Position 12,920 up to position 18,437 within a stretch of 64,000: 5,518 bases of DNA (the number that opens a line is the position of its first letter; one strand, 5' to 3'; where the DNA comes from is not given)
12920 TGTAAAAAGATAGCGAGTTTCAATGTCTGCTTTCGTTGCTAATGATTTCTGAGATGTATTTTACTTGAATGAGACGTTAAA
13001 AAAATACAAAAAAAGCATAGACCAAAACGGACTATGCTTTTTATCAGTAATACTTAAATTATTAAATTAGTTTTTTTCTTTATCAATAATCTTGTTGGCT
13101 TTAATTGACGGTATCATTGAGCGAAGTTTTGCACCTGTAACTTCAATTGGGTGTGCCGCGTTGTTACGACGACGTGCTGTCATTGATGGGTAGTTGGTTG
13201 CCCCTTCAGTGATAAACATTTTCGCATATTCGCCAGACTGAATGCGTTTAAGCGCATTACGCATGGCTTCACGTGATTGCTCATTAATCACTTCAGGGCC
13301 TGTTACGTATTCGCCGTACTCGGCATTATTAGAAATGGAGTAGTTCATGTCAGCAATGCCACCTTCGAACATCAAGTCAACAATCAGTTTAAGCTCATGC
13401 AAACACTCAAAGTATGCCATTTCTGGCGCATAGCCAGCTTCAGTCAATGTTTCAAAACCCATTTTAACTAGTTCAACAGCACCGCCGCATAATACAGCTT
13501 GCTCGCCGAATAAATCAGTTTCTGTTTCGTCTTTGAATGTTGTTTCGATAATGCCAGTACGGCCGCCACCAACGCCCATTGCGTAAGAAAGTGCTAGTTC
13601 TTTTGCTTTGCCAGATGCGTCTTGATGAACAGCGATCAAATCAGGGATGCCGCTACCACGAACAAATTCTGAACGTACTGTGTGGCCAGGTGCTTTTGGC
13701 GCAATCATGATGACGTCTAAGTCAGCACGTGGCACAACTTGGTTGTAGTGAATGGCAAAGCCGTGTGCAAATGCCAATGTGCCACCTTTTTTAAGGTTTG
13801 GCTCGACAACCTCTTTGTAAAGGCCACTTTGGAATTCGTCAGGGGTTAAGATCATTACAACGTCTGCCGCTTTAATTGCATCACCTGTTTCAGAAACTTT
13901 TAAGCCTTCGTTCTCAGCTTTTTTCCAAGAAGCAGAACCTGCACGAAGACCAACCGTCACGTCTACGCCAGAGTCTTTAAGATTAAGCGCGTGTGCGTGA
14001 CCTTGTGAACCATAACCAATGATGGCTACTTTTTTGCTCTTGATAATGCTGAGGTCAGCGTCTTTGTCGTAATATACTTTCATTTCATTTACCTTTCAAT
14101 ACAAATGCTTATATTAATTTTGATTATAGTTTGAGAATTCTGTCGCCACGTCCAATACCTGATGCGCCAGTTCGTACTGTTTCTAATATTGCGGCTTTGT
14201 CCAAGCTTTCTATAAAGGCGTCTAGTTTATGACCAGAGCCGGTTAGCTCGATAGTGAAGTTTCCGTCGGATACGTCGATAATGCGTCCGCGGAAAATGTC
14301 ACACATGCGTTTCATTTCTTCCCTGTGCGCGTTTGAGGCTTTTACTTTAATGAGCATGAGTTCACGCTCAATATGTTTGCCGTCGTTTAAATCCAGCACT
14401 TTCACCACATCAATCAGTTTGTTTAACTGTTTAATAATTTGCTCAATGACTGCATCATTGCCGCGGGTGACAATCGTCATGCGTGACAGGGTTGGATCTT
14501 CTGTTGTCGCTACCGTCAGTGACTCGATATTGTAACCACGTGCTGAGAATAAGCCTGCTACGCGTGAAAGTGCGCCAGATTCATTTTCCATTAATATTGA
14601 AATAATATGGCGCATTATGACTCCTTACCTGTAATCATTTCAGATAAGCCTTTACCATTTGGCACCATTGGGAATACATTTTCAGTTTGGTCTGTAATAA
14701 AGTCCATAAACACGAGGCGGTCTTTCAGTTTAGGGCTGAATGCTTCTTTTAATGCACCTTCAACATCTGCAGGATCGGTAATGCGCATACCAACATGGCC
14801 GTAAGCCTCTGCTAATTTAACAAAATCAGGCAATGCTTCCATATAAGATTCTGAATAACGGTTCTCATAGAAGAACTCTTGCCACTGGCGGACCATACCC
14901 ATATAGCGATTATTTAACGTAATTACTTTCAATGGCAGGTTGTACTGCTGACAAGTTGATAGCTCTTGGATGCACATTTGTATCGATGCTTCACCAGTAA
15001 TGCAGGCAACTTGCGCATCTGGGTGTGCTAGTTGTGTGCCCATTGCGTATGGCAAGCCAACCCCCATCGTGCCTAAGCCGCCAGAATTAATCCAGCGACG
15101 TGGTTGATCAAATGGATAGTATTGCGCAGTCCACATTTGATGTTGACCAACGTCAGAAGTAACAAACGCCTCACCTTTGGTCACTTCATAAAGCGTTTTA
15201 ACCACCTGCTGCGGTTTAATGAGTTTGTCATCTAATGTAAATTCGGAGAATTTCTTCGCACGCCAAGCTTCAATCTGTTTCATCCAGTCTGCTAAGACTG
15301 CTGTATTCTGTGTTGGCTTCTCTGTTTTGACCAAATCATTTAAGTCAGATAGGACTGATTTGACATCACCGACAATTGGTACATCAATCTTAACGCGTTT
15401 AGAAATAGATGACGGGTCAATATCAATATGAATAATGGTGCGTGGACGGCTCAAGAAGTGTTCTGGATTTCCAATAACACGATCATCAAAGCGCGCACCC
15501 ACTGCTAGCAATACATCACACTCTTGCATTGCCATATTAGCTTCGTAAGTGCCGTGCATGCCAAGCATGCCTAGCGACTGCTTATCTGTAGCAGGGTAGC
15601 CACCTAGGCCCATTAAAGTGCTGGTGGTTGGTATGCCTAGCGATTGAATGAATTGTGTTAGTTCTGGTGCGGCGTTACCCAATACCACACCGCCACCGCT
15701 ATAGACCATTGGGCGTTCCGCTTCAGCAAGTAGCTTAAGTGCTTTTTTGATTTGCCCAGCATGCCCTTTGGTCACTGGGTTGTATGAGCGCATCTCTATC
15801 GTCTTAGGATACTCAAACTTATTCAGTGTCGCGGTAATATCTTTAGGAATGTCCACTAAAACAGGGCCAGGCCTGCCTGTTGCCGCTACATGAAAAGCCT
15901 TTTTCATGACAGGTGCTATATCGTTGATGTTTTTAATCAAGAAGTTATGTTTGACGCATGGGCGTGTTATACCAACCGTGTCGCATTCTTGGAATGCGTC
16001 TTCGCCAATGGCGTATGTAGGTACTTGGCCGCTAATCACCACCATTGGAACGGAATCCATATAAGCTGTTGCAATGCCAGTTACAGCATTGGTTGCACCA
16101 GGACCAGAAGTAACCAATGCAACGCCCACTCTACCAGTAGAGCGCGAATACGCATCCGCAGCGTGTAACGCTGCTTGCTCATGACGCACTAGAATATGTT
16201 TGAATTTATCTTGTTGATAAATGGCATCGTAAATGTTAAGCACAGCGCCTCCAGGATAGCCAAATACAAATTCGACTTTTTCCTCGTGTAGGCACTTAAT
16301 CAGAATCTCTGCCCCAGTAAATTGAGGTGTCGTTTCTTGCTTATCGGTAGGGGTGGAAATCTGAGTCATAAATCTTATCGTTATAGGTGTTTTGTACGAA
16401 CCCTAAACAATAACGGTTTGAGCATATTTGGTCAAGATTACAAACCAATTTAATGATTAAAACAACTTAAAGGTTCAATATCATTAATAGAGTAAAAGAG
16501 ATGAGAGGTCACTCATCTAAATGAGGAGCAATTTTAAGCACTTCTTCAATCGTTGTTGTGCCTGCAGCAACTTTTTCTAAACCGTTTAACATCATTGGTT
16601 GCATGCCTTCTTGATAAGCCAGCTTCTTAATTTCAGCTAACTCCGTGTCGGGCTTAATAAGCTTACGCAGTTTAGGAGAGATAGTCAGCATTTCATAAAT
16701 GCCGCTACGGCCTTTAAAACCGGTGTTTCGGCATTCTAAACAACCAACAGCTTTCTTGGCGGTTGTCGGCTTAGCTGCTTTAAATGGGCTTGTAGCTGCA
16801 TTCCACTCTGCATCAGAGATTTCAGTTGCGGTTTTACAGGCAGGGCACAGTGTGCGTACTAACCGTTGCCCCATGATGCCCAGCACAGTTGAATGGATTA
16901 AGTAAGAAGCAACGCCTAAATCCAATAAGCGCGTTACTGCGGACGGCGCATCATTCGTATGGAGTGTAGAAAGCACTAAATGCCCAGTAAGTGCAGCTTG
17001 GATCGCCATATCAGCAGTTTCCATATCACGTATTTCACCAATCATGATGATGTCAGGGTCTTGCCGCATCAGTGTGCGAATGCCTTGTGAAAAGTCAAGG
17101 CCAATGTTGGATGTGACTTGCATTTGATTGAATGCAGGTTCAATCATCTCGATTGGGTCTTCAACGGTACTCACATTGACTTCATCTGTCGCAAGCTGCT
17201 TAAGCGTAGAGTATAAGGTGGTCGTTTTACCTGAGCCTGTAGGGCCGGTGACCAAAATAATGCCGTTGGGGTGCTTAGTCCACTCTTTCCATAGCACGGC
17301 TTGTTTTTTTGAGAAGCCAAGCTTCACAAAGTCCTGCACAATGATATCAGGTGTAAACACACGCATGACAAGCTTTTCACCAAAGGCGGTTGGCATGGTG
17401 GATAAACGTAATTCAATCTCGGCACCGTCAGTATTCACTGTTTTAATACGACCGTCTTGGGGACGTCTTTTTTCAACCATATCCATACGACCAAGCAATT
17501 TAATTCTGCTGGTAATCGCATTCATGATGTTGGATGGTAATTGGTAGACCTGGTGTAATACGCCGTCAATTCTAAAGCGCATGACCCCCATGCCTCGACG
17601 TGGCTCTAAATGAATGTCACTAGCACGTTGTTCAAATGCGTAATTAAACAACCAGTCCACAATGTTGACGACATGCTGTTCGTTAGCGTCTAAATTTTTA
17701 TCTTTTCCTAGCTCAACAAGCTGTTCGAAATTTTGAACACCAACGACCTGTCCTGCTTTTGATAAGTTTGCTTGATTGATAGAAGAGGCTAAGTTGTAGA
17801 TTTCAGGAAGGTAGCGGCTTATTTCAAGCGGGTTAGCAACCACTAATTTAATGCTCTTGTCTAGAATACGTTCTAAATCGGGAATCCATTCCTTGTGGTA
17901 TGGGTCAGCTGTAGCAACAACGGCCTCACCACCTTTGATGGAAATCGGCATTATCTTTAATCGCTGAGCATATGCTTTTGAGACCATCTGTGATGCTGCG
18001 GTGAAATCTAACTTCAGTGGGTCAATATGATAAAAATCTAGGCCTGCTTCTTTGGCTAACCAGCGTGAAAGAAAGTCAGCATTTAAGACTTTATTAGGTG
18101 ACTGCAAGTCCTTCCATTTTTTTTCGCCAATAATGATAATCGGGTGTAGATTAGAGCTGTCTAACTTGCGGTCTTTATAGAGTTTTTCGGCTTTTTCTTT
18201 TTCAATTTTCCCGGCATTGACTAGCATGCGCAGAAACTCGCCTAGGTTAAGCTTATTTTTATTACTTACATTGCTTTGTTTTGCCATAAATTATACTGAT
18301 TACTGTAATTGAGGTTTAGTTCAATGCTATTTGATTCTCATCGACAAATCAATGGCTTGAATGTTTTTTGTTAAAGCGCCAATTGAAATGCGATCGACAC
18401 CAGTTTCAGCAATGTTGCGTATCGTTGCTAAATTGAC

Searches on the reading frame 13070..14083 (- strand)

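Call 80: search_protein_families(library=pfam, proteins=[window:13070-14083:-], max_evalue=0.00001)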
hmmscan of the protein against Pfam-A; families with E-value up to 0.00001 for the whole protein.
window:13070-14083:- (338 aa): 3 families
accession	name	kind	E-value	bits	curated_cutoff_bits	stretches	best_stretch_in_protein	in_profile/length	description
PF07991.19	KARI_N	-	6e-76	254.1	20.6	1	14-177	2-165/165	Acetohydroxy acid isomeroreductase, NADPH-binding domain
PF01450.25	KARI_C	-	2.1e-58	197.2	29.1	1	183-325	1-143/144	Ketol-acid reductoisomerase, C-terminal domain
PF03807.23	F420_oxidored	-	4.1e-06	27.7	21.6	1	18-94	1-80/94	NADP oxidoreductase coenzyme F420-dependent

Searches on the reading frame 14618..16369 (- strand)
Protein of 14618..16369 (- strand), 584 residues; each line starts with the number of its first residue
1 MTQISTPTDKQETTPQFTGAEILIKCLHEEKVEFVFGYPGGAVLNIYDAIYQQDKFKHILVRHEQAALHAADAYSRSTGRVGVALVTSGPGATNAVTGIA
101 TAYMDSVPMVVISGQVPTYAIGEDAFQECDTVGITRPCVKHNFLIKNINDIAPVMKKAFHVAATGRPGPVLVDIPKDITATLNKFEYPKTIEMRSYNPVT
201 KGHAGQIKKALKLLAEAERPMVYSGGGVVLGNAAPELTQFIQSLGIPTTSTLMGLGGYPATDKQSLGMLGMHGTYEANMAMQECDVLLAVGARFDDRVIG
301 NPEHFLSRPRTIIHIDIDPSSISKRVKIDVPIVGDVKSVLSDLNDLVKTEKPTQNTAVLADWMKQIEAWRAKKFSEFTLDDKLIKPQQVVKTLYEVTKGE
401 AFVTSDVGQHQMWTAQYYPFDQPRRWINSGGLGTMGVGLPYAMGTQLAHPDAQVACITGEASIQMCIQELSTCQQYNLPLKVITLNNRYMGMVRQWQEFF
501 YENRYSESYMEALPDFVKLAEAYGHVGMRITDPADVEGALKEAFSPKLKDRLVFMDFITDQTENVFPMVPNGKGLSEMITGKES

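Call 80: search_protein_families(library=pfam, proteins=[window:14618-16369:-], max_evalue=0.00001)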
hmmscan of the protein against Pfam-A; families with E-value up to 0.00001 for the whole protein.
window:14618-16369:- (584 aa): 3 families
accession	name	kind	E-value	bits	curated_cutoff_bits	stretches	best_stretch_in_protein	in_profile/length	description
PF02775.26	TPP_enzyme_C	-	5.9e-54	182.4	21.9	1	406-554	1-148/151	Thiamine pyrophosphate enzyme, C-terminal TPP binding domain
PF00205.28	TPP_enzyme_M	-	5.6e-48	162.6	30.4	1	207-343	1-137/137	Thiamine pyrophosphate enzyme, central domain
PF02776.23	TPP_enzyme_N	-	3.4e-43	146.7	26.8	1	18-133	2-118/119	Thiamine pyrophosphate enzyme, N-terminal TPP binding domain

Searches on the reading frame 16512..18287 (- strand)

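Call 80: search_protein_families(library=pfam, proteins=[window:16512-18287:-], max_evalue=0.00001)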
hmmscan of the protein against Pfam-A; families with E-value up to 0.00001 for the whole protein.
window:16512-18287:- (592 aa): 2 families
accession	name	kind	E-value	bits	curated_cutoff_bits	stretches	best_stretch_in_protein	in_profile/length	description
PF00437.27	T2SSE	-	5.4e-126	420.6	24.9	1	202-584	4-369/370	Type II/IV secretion system protein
PF05157.20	MshEN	-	6.6e-13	48.9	23.1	1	82-167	2-87/90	MshEN domain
